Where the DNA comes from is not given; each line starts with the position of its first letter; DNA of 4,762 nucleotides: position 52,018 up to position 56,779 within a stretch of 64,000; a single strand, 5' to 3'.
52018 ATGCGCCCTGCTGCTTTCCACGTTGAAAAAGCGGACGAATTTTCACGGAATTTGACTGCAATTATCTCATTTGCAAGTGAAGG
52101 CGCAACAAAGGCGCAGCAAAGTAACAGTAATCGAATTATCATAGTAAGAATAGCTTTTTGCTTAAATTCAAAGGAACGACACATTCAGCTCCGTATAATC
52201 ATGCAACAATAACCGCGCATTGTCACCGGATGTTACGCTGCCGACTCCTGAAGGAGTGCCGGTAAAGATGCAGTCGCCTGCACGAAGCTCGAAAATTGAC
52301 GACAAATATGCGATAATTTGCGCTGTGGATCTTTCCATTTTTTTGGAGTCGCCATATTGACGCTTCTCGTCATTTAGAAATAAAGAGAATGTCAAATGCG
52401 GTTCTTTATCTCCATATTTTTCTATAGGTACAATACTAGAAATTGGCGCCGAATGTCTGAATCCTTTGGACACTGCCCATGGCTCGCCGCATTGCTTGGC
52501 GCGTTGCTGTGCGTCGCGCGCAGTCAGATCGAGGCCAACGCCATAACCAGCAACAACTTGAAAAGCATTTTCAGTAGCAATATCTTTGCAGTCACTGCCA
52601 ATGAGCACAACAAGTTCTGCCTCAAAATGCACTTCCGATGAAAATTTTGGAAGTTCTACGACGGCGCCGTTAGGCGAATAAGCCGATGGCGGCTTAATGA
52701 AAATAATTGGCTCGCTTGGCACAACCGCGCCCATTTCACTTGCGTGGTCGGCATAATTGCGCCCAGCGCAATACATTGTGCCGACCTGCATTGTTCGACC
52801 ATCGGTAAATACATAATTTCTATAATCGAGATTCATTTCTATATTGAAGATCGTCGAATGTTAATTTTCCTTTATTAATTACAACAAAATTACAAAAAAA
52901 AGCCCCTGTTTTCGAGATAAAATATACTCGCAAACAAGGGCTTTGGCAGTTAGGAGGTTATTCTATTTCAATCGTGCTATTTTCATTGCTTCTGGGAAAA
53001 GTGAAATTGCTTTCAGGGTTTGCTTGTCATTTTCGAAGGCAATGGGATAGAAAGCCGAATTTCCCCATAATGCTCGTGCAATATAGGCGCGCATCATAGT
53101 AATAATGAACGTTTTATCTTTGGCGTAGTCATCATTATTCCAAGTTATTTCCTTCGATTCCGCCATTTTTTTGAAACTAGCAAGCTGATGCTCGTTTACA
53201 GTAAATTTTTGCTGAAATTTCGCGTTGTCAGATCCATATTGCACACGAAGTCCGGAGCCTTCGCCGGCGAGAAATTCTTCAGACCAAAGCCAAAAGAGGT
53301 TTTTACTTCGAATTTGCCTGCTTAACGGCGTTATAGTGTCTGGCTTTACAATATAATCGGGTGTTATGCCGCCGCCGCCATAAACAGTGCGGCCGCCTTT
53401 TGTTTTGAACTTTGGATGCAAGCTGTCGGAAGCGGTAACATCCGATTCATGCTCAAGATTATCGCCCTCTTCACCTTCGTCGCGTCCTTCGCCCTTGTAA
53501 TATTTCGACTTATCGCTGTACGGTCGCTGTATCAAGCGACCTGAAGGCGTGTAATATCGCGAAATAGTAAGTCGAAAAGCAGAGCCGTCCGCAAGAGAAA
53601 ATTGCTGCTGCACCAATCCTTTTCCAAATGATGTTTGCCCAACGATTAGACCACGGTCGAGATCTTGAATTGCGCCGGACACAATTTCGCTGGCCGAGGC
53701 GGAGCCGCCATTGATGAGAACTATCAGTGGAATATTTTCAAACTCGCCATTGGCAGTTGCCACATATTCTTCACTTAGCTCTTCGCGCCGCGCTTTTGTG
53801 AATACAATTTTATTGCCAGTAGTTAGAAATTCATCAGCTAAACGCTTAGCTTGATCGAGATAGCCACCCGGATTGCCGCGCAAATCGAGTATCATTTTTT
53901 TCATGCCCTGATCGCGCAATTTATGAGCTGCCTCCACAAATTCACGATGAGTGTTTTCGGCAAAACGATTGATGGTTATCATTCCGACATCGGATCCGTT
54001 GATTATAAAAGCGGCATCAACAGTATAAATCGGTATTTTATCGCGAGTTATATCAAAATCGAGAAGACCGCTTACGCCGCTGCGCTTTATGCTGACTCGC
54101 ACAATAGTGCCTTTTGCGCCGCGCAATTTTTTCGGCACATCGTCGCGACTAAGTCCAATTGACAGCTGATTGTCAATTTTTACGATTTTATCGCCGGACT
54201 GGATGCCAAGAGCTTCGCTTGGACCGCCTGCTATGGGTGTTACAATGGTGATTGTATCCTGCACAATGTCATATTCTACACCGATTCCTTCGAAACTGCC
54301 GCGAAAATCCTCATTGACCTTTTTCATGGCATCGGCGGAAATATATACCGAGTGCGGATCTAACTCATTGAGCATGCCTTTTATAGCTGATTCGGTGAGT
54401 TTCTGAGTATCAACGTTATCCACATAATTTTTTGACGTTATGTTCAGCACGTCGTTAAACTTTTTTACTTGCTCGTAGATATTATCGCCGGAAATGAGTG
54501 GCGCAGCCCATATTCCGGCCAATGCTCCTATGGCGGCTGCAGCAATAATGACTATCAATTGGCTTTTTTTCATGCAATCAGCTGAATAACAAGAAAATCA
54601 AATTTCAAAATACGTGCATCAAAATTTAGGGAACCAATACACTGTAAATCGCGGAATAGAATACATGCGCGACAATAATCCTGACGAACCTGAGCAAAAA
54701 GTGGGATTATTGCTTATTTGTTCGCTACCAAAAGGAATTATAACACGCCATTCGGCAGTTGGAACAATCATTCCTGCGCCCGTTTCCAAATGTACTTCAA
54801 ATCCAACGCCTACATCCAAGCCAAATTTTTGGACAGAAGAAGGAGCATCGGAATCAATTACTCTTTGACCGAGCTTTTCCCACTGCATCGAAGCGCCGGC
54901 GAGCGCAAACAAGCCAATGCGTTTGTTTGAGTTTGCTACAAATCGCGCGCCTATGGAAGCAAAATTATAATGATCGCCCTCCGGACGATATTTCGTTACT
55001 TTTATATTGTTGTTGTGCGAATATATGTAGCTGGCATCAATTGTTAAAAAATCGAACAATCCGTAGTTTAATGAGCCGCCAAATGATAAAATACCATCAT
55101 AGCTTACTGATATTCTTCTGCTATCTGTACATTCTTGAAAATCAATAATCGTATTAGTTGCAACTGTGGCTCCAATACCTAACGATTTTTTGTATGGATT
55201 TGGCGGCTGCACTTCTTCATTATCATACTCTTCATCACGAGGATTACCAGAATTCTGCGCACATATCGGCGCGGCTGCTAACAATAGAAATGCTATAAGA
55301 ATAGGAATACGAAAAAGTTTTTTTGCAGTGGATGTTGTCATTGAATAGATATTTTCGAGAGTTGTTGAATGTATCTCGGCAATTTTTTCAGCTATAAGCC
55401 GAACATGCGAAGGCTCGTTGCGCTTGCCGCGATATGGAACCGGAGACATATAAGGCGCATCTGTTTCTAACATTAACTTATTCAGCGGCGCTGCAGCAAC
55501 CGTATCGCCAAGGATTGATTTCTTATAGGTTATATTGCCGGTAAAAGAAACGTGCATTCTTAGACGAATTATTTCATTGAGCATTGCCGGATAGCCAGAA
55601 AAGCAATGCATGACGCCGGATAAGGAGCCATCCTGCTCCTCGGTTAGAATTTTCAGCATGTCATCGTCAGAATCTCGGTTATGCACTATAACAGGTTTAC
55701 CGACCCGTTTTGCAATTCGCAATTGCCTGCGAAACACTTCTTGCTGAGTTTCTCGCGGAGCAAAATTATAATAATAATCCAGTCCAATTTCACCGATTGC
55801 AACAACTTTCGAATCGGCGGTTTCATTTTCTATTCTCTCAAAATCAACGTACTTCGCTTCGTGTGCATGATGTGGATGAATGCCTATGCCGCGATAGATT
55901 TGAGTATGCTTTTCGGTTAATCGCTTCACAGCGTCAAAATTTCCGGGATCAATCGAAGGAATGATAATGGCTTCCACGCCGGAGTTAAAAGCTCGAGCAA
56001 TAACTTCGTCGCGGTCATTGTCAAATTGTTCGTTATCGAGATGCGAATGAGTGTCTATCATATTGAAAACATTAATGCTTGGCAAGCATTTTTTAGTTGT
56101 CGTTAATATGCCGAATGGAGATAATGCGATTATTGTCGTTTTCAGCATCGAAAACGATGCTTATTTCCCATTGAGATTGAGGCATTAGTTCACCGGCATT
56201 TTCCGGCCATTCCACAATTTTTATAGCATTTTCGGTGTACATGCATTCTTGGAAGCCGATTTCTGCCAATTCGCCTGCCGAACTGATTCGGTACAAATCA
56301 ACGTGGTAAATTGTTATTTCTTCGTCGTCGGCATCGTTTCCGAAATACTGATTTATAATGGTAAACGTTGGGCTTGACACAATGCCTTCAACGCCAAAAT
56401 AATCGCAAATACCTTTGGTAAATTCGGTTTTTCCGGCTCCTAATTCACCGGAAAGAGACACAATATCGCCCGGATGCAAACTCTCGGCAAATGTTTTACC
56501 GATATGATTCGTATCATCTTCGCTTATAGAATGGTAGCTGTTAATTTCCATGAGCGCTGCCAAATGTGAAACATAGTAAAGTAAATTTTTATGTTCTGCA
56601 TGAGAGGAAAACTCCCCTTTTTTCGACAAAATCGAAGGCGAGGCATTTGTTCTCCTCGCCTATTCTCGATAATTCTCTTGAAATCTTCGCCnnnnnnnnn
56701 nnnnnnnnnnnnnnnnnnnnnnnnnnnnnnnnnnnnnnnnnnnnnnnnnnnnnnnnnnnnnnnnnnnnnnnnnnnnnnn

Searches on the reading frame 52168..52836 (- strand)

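Call 35: search_protein_families(library=pfam, proteins=[window:52168-52836:-], max_evalue=0.001)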
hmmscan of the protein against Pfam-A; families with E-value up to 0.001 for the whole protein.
window:52168-52836:- (222 aa): 1 family
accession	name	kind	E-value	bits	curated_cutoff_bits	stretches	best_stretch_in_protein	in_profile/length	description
PF01557.24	FAA_hydrolase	-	5.4e-50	170.5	23.9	1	21-210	2-192/214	Fumarylacetoacetate (FAA) hydrolase C-terminal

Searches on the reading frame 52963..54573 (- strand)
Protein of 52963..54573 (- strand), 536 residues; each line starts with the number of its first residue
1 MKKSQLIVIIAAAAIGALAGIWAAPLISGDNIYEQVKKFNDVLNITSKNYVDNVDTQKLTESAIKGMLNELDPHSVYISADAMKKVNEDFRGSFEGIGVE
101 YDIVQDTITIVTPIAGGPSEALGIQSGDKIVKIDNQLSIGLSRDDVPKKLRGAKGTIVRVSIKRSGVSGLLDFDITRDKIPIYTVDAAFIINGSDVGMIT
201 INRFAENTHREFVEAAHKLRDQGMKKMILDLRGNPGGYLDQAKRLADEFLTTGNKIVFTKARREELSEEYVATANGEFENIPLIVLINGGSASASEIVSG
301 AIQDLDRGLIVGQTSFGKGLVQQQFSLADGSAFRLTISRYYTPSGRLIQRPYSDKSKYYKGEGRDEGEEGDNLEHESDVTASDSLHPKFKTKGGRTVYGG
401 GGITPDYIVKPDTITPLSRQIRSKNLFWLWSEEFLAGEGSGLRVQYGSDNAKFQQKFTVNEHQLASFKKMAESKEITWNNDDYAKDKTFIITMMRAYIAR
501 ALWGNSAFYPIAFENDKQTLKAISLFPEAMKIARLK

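Call 35: search_protein_families(library=pfam, proteins=[window:52963-54573:-], max_evalue=0.001)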
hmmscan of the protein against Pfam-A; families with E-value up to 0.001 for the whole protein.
window:52963-54573:- (536 aa): 5 families
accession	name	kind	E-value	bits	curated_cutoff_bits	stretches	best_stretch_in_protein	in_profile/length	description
PF03572.23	Peptidase_S41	-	9e-49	165.7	24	1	195-350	1-156/165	Peptidase family S41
PF22694.1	CtpB_N-like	-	3.6e-11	43.8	27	1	34-81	36-84/85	Activating protease CtpB N-terminal domain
PF17820.7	PDZ_6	-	1.7e-07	31.3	27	1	110-164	2-54/54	PDZ domain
PF00595.29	PDZ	-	5.5e-06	27.1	23.2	1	95-162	10-80/81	PDZ domain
PF13180.12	PDZ_2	-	2.4e-05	25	27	1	97-167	3-72/80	PDZ domain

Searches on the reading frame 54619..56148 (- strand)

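Call 35: search_protein_families(library=pfam, proteins=[window:54619-56148:-], max_evalue=0.001)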
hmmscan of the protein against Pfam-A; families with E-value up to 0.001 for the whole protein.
window:54619-56148:- (509 aa): 1 family
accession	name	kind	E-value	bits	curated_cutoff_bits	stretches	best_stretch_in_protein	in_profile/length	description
PF01026.27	TatD_DNase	-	1.3e-81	274.2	27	1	31-280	1-253/253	TatD related DNase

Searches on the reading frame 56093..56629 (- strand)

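Call 35: search_protein_families(library=pfam, proteins=[window:56093-56629:-], max_evalue=0.001)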
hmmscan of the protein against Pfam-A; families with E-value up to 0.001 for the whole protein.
window:56093-56629:- (178 aa): 1 family
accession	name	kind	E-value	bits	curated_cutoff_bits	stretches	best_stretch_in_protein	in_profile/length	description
PF02367.23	TsaE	-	4.7e-37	127.2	26.6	1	36-163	3-123/128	Threonylcarbamoyl adenosine biosynthesis protein TsaE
